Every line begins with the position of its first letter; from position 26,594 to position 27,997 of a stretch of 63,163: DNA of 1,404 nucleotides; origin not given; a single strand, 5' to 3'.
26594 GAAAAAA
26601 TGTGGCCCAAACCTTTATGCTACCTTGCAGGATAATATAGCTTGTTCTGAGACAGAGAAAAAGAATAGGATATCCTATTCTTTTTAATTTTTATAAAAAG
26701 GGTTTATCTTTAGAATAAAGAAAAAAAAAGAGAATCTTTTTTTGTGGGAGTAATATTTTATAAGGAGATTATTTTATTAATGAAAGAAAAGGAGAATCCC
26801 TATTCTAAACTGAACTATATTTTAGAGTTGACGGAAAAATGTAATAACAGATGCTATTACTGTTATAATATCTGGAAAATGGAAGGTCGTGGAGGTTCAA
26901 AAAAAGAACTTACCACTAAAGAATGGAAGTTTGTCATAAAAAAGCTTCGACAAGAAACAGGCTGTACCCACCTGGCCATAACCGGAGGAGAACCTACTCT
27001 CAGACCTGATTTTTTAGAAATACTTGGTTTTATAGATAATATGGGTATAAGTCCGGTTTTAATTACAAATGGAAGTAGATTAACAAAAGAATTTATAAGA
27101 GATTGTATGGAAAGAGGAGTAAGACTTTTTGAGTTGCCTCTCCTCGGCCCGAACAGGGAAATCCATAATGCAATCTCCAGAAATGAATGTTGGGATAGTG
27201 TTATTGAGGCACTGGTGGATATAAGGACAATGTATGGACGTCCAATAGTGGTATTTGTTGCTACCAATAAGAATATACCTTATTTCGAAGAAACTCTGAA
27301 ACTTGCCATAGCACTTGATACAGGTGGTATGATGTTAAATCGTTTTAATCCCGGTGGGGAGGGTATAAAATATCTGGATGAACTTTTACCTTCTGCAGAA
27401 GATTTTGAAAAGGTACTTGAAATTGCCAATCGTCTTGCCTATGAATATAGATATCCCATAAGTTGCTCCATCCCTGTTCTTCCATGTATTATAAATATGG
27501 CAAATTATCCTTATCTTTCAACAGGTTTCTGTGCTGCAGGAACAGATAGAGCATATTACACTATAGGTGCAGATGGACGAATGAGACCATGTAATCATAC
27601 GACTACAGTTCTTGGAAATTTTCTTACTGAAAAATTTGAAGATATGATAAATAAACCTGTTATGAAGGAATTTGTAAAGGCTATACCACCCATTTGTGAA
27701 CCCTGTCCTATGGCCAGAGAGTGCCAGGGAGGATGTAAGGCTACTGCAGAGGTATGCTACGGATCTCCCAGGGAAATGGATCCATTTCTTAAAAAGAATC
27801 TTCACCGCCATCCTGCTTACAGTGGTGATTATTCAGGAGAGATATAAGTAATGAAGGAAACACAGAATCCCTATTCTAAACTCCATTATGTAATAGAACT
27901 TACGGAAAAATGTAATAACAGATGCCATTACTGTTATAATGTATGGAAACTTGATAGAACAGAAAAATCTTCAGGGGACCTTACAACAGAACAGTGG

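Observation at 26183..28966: Orphan RiPP-like locus: a repeat-motif Cys-Tyr precursor followed by two paralogous radical SAM/SPASM enzymes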

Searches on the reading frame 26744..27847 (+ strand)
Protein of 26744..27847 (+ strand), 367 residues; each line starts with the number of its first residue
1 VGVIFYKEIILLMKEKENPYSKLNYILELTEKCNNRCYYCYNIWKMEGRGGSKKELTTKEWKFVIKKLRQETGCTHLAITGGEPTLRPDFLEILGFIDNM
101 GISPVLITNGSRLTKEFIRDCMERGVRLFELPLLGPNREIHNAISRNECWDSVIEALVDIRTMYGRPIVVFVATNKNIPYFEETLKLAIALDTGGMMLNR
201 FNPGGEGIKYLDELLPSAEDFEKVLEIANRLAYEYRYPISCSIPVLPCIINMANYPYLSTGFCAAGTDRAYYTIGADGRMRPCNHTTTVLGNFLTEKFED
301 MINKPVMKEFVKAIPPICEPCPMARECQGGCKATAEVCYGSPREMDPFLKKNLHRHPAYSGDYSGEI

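Call 3: search_protein_families(library=ncbifam, proteins=[window:26744-27847:+], max_evalue=0.01)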
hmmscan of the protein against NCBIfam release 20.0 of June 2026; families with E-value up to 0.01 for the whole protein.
window:26744-27847:+ (367 aa): 72 families (the best 25 are shown)
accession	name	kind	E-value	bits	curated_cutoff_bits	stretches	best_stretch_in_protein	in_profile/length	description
TIGR02109.1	PQQ_syn_pqqE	equivalog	1.2e-28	100.1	381.35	1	23-355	7-336/358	pyrroloquinoline quinone biosynthesis protein PqqE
TIGR04055.1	rSAM_NirJ2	equivalog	2.9e-24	86.2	500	1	29-337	6-309/326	putative heme d1 biosynthesis radical SAM protein NirJ2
TIGR02668.1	moaA_archaeal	equivalog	4.2e-20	71.9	325.25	1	27-313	14-294/303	GTP 3',8-cyclase MoaA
TIGR04545.1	rSAM_ahbD_hemeb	equivalog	1.8e-19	70.4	500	1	28-227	5-200/339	heme b synthase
TIGR03962.1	mycofact_rSAM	equivalog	1.2e-18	67.4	265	1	27-335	16-317/339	mycofactocin radical SAM maturase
NF038283.1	viperin_w_prok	equivalog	3.8e-18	65.6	180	1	29-121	8-103/281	viperin family antiviral radical SAM protein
TIGR04251.1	SCM_rSAM_ScmF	equivalog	1.7e-16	60.6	400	1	27-334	8-324/353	SynChlorMet cassette radical SAM/SPASM protein ScmF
TIGR04340.1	rSAM_ACGX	hypoth_equivalog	1.8e-16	60.3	400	1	25-205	5-186/341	radical SAM/SPASM domain protein, ACGX system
NF001199.0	PRK00164.2-1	equivalog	3.4e-16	59.3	231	1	27-168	16-153/308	GTP 3',8-cyclase MoaA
NF045574.1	sacti_mat_StsB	exception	9.8e-16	57.6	625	1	12-335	87-399/466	StsB family radical SAM/SPASM domain sactipeptide maturase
TIGR04347.1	pseudo_SAM_Halo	equivalog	3.7e-15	56.1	525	1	24-190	39-201/390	TIGR04347 family pseudo-SAM/SPASM protein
TIGR02666.1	moaA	equivalog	2e-14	53.3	284.05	1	28-162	15-152/336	GTP 3',8-cyclase MoaA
TIGR04317.1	W_rSAM_matur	equivalog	5.8e-14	52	380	1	26-284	7-256/349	tungsten cofactor oxidoreductase radical SAM maturase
NF045646.2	rSAM_Se_TrsS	equivalog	9.6e-14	50.7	490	1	25-161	88-223/441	radical SAM (seleno)protein TrsS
TIGR04546.1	rSAM_ahbC_deAc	equivalog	1.6e-13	50.2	650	1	26-162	42-174/390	12,18-didecarboxysiroheme deacetylase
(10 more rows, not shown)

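Call 4: search_protein_families(library=pfam, proteins=[window:26744-27847:+], max_evalue=0.01)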
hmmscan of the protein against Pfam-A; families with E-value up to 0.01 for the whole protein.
window:26744-27847:+ (367 aa): 3 families
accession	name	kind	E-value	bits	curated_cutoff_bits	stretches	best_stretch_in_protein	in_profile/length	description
PF04055.27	Radical_SAM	-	1.3e-23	84.4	29.5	1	28-187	2-165/166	Radical SAM superfamily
PF13186.11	SPASM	-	3.5e-07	30.9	21.5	1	270-322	6-67/67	Iron-sulfur cluster-binding domain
PF13353.11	Fer4_12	-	0.00021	22.1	22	1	31-93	13-73/137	4Fe-4S single cluster domain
